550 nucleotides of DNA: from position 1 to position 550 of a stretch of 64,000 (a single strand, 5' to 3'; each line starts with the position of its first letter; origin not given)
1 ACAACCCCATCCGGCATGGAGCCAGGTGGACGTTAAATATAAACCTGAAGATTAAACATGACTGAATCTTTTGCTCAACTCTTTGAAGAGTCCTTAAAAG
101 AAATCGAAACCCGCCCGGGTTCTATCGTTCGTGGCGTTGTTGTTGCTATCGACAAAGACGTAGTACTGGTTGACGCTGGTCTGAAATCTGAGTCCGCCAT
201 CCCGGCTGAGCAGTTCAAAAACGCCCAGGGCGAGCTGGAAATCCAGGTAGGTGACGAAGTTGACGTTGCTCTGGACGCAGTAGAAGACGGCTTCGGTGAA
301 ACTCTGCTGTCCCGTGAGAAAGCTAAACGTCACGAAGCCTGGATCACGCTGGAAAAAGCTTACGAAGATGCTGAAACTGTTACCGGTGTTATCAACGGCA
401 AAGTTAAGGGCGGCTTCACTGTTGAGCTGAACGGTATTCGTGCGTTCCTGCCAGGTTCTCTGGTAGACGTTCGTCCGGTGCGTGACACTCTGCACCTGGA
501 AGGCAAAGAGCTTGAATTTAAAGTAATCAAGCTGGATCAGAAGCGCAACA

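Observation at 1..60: rpsA initiates without a Shine-Dalgarno sequence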

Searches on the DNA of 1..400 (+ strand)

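Call 3: search_dna_similar(query=window:1-400:+, collection=ecoli_genomes, mode=near, max_rows=10)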
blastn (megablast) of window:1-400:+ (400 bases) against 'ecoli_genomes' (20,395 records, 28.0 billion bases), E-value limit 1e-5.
Records with a match: 5427; places in all: 5433; records where one place covers at least 80% of the query: 5427.
Genomes with a match: 5426 of 5426; with a place that covers at least 80% of the query: 5426. Places per genome that has any: lowest 1, median 1, highest 2. On chromosomes: 5428 places; on plasmids: 5.
Best place of each record, by identity: >=99% 5427.
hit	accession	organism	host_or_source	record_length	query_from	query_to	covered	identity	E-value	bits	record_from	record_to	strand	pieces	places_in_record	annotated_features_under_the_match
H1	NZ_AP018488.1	Escherichia coli O157:H7 strain PV15-279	Homo sapiens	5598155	1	400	100%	100.0%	0e+0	739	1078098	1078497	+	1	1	rpsA: 30S ribosomal protein S1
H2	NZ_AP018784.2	Escherichia coli strain SK1144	-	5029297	1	400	100%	100.0%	0e+0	739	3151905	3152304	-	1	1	rpsA: 30S ribosomal protein S1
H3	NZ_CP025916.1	Escherichia coli strain 120899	Homo sapiens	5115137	1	400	100%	100.0%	0e+0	739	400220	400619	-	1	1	rpsA: 30S ribosomal protein S1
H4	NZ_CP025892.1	Escherichia coli strain 503025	Homo sapiens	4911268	1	400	100%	100.0%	0e+0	739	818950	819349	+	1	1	rpsA: 30S ribosomal protein S1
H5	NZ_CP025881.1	Escherichia coli strain 503440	Homo sapiens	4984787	1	400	100%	100.0%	0e+0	739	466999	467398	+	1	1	rpsA: 30S ribosomal protein S1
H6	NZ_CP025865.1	Escherichia coli strain 504211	Homo sapiens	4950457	1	400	100%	100.0%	0e+0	739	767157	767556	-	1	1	rpsA: 30S ribosomal protein S1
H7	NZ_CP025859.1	Escherichia coli strain 504239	Homo sapiens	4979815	1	400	100%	100.0%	0e+0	739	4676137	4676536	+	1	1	rpsA: 30S ribosomal protein S1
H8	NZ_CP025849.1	Escherichia coli strain 600468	Homo sapiens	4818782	1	400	100%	100.0%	0e+0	739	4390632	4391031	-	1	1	rpsA: 30S ribosomal protein S1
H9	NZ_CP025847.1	Escherichia coli strain 602354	Homo sapiens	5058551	1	400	100%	100.0%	0e+0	739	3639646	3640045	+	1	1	rpsA: 30S ribosomal protein S1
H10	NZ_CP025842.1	Escherichia coli strain 720632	Homo sapiens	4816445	1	400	100%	100.0%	0e+0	739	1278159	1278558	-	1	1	rpsA: 30S ribosomal protein S1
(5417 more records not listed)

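Call 5: get_annotated_region(hit=H1, flank=1500)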
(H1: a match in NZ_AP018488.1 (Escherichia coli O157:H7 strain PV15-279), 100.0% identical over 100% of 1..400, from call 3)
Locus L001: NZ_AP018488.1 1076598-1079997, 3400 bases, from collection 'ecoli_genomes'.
description: Escherichia coli O157:H7 strain PV15-279 chromosome, complete genome
organism: Escherichia coli O157:H7 strain PV15-279 (NCBI taxid 83334)
replicon: chromosome; assembly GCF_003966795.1
host: Homo sapiens; source: -; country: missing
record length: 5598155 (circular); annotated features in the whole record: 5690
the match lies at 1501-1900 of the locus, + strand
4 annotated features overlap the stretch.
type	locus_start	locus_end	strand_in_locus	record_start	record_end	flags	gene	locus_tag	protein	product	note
CDS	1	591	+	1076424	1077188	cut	ycaL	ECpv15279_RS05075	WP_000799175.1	metallopeptidase YcaL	-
CDS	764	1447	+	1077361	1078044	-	cmk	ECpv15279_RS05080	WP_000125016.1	(d)CMP kinase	-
CDS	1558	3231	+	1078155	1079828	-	rpsA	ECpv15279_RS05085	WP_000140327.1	30S ribosomal protein S1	-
CDS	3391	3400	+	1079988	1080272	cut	ihfB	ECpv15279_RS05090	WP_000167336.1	integration host factor subunit beta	-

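Call 7: search_rna_families(source=L001, start=1100, end=1800, threshold=evalue, max_evalue=10)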
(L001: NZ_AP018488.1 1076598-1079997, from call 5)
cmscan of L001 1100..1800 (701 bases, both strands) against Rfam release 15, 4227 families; matches with E-value up to 10: 1.
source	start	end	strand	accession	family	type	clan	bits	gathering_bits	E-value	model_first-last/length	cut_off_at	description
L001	1561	1585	-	RF02765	Ysr209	Gene; sRNA;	-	15.6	59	6.9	1-46/46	no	Yersinia sRNA 209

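Call 38: build_rna_model(alignment_id=A4, structure=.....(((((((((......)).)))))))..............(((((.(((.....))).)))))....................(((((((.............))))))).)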
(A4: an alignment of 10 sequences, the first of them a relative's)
Model R1 built from alignment A4 (10 sequences, 115 columns); structure: as given.
model positions 111; base pairs 24; branch points 2; effective number of sequences 0.98; information 0.59 bits per position. Calibrated on 0.2 Mb of random sequence (short: E-values are rough).
structure used (alignment columns):
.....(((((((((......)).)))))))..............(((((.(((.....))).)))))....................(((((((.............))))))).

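Call 39: search_with_rna_model(model_id=R1, sources=[L004, L005, L006, L007, L008, L009, L010, L011, L012, L013, L014, L015, L016, L017, L018, L019, L020, L021, L022, L023, L024, L025, L026, L027, L028, L029, L030, L031, L032, L033, L034, L035, L036, L037, L038, L039, L040, L041, L042, L043, L044, L045, L046, L047, L048, L049, L050, L051, L052, L053, L054, L055, L056, L057, L058, L059, L060, L061, L062, L063, L064, L065, L066, L067, L068, L069, L070, L071, L072, L073, L074, L075, L076, L077, L078, L079, L080, L081, L082, L083, L084, L085, L086, L087, L088, L089, L090, L091, L092, L093, L094, L095, L096, L097, L098, L099, L100, L101, L102, L001], max_evalue=1, make_alignment=true)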
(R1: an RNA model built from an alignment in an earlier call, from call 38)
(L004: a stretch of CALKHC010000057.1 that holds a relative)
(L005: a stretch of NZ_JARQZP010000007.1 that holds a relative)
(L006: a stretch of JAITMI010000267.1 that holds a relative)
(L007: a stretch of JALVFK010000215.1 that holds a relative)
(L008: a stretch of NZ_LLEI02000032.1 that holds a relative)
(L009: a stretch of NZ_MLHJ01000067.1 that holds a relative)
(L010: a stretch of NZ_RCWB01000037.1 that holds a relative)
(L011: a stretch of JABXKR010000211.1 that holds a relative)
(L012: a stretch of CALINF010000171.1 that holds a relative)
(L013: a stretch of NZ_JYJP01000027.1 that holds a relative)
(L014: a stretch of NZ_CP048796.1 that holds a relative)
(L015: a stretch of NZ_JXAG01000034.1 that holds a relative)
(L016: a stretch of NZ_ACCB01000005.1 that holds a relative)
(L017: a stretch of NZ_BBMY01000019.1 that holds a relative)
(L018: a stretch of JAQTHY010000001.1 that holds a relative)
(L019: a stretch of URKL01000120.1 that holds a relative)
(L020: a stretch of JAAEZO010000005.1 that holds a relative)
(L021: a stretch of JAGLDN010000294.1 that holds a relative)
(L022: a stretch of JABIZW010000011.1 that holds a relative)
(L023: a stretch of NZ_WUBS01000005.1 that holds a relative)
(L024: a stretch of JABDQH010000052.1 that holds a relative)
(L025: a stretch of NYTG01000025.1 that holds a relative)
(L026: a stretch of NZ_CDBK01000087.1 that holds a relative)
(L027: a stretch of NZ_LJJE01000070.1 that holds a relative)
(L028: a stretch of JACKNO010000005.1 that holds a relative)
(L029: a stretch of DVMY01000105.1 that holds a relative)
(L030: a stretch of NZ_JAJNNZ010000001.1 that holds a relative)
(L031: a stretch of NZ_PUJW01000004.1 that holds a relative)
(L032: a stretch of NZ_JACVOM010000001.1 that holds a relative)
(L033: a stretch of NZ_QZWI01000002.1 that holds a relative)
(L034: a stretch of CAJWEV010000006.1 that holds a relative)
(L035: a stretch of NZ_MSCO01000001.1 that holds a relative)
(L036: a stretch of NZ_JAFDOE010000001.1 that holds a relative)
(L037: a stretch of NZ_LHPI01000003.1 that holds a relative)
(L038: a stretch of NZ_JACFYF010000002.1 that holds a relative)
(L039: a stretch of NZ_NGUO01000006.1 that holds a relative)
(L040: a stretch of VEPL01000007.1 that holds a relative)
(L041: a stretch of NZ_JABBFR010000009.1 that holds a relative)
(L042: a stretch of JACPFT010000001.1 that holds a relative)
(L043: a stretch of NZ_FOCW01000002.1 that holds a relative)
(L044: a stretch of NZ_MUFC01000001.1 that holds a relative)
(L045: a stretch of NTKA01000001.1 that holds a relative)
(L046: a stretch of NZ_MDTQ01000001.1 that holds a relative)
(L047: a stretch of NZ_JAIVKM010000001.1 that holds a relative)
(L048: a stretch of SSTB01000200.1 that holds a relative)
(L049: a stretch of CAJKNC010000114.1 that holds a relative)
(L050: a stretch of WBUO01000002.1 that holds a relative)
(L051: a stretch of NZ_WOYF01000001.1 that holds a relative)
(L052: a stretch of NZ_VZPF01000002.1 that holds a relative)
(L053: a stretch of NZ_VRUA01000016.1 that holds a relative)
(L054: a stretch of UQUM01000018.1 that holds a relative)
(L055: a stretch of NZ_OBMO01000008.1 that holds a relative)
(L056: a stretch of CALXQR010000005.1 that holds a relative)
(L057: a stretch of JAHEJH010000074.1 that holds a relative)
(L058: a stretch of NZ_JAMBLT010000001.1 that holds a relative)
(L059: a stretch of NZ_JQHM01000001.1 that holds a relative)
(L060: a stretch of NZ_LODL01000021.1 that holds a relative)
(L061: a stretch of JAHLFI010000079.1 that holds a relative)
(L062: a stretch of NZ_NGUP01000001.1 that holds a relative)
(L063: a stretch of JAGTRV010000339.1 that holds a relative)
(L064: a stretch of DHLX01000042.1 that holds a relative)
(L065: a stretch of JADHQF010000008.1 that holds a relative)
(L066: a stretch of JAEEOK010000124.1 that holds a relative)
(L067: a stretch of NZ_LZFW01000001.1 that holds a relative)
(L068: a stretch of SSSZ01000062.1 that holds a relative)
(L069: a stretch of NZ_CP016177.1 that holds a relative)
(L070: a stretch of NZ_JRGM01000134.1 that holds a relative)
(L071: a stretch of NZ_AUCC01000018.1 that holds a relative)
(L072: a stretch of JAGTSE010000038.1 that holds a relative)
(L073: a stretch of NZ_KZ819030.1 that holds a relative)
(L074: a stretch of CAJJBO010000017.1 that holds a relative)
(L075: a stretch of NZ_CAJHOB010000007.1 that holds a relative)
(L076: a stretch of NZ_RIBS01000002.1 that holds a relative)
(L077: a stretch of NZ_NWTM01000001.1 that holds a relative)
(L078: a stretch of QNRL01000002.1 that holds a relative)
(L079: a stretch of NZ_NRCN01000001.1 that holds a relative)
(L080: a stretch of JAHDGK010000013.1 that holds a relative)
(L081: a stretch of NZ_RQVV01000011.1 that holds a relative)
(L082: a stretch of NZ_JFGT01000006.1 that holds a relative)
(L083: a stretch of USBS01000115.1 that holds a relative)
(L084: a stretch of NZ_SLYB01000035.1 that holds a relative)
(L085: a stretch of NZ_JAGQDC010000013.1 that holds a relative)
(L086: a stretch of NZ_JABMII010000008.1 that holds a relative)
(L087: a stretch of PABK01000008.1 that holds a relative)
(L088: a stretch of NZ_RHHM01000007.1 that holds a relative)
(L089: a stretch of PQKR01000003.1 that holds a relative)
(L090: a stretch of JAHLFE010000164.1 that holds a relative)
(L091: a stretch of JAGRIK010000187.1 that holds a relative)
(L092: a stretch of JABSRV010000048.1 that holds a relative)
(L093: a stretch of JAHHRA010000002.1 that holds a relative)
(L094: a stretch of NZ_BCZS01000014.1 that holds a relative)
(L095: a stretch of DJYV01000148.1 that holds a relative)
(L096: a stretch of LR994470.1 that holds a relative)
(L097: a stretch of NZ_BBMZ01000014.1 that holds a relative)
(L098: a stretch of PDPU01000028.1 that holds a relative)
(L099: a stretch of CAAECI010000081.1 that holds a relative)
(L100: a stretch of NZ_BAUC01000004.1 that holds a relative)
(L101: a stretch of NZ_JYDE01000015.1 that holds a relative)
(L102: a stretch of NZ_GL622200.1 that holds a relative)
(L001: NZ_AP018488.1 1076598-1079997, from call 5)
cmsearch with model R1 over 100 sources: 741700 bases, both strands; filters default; matches with E-value up to 1: 54.
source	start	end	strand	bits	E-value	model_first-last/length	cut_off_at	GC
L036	7306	7416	+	140.6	1.6e-24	1-111/111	no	0.45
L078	1137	1247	-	139.7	2.5e-24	1-111/111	no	0.46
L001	1463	1572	+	138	5.2e-24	1-111/111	no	0.45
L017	6271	6380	-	133.9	3.2e-23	1-111/111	no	0.45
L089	10363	10471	-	131.8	8.3e-23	1-111/111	no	0.49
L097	2861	2968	+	130.4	1.6e-22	1-111/111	no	0.49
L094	3278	3387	-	125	1.8e-21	1-111/111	no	0.47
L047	8224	8335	+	120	1.7e-20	1-111/111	no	0.47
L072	6155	6267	-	119.1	2.5e-20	1-111/111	no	0.43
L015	350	462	-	118.9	2.7e-20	1-111/111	no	0.43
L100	7107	7222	-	90.6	8.9e-15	1-111/111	no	0.47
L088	2418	2530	-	88.1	2.8e-14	1-111/111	no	0.42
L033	832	945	-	84.5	1.4e-13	1-111/111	no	0.44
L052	238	352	+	84.4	1.5e-13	1-111/111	no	0.43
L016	4604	4718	+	84.2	1.6e-13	1-111/111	no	0.43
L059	973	1085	+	82.9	2.9e-13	1-111/111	no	0.43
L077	916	1028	-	82.9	2.9e-13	1-111/111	no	0.43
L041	1379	1490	-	82.6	3.3e-13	1-111/111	no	0.35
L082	2700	2813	+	82.2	3.9e-13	1-111/111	no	0.4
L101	2173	2286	-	81.7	5e-13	1-111/111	no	0.46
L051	174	287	-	80.3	9.2e-13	1-111/111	no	0.39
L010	4693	4804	+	80.2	9.5e-13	1-111/111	no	0.4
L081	1812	1925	+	78.6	2e-12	1-111/111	no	0.39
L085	1443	1558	+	77.4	3.5e-12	1-111/111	no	0.45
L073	194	306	-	76.7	4.6e-12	1-111/111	no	0.45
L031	10376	10489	+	71.1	5.7e-11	1-111/111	no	0.41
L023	3959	4072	+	69.3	1.3e-10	1-111/111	no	0.46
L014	572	684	-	67.3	3.1e-10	1-111/111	no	0.39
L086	8239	8346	-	62.5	2.8e-09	1-111/111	no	0.31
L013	5022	5127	+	62.4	2.8e-09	1-111/111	no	0.39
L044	1345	1452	-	62.4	2.8e-09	1-111/111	no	0.36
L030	12121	12224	-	61.8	3.7e-09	1-111/111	no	0.41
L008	2531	2636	-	60.8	5.8e-09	1-111/111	no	0.4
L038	631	736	-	60.1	8.2e-09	1-111/111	no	0.4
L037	4320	4425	-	59.8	9.1e-09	1-111/111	no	0.41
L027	1926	2030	+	58.2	1.8e-08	1-111/111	no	0.43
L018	10043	10150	+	57.6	2.5e-08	1-111/111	no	0.34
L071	8006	8119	-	56.1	4.9e-08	1-111/111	no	0.32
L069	2027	2130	-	55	7.8e-08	1-111/111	no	0.43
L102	4881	4988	+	53.7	1.4e-07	1-111/111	no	0.3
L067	9349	9453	+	52.4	2.6e-07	1-111/111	no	0.45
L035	2408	2511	-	51.4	4e-07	1-111/111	no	0.36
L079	5956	6064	+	47.9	1.9e-06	1-111/111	no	0.3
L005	747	850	+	47.6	2.2e-06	1-111/111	no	0.44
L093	1268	1373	+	43.5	1.4e-05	1-111/111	no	0.31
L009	1505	1616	-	36.2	0.00036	1-111/111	no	0.29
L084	1356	1467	-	35.1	0.00061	1-111/111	no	0.3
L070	5472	5575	+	32.8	0.0017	1-111/111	no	0.41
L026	203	305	-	32.4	0.002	1-111/111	no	0.43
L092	4072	4173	+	29.8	0.0063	1-111/111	no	0.32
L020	3314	3427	+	28.7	0.011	1-111/111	no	0.49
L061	2991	3105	-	25.1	0.052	1-111/111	no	0.42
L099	71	173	-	20.5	0.42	1-111/111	no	0.44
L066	3079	3186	-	19.6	0.64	1-111/111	no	0.32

Alignment A5: 54 matches aligned to the model, 151 columns, each read 5' to 3' on its own strand. Consensus structure (alignment columns), stored with it:
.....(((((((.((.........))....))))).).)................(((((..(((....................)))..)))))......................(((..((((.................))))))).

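Call 41: search_with_rna_model(model_id=R1, sources=[L103, L104, L105, L106, L107, L108, L109, L110, L111, L112, L113, L114, L115, L116, L117, L118, L119, L120, L121, L122, L123, L011, L021, window], max_evalue=1)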
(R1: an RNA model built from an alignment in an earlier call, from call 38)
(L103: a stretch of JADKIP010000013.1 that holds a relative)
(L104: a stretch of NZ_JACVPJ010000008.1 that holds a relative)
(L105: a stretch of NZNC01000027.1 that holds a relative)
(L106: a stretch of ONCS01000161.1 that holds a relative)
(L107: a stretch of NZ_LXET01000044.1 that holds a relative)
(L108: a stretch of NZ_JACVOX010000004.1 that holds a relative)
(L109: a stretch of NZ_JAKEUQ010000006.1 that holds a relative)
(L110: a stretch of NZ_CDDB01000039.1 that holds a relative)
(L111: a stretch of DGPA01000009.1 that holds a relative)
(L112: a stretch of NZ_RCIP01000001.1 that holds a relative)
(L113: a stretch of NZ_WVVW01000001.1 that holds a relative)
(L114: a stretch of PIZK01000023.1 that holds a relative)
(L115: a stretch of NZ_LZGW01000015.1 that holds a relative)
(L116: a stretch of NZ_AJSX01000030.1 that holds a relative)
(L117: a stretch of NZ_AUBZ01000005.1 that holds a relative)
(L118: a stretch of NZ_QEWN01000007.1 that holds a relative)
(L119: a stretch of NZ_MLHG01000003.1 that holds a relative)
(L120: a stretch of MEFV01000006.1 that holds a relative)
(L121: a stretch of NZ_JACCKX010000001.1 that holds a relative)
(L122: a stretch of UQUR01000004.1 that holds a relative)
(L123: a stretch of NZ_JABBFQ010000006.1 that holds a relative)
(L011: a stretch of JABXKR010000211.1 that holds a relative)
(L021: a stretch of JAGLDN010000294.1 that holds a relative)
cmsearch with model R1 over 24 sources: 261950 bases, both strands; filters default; matches with E-value up to 1: 13.
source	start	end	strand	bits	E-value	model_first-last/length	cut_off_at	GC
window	1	72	+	84.1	6e-14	39-111/111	5'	0.42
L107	1118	1233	-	82.9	1e-13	1-111/111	no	0.44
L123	3408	3519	+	82.6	1.2e-13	1-111/111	no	0.35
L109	5892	5995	-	62.9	7.9e-10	1-111/111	no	0.4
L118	3269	3374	-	62.5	9.8e-10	1-111/111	no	0.41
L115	6589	6696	+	56.3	1.6e-08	1-111/111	no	0.31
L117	3534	3637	-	48.7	4.7e-07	1-111/111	no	0.4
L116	1724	1833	+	35.4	0.00018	1-111/111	no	0.27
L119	9890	10001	+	30.3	0.0018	1-111/111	no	0.27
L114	13386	13489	-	29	0.0032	1-111/111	no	0.33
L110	2043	2147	+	26.2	0.011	1-111/111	no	0.4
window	25669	25761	+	18.9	0.31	1-111/111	no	0.48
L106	7984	8077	-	18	0.45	1-111/111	no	0.37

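Call 57: build_rna_model(alignment_id=A5)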
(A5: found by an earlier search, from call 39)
Model R2 built from alignment A5 (54 sequences, 151 columns); structure: stored with the alignment.
model positions 111; base pairs 24; branch points 2; effective number of sequences 3.69; information 0.59 bits per position. Calibrated on 0.2 Mb of random sequence (short: E-values are rough).
structure used (alignment columns):
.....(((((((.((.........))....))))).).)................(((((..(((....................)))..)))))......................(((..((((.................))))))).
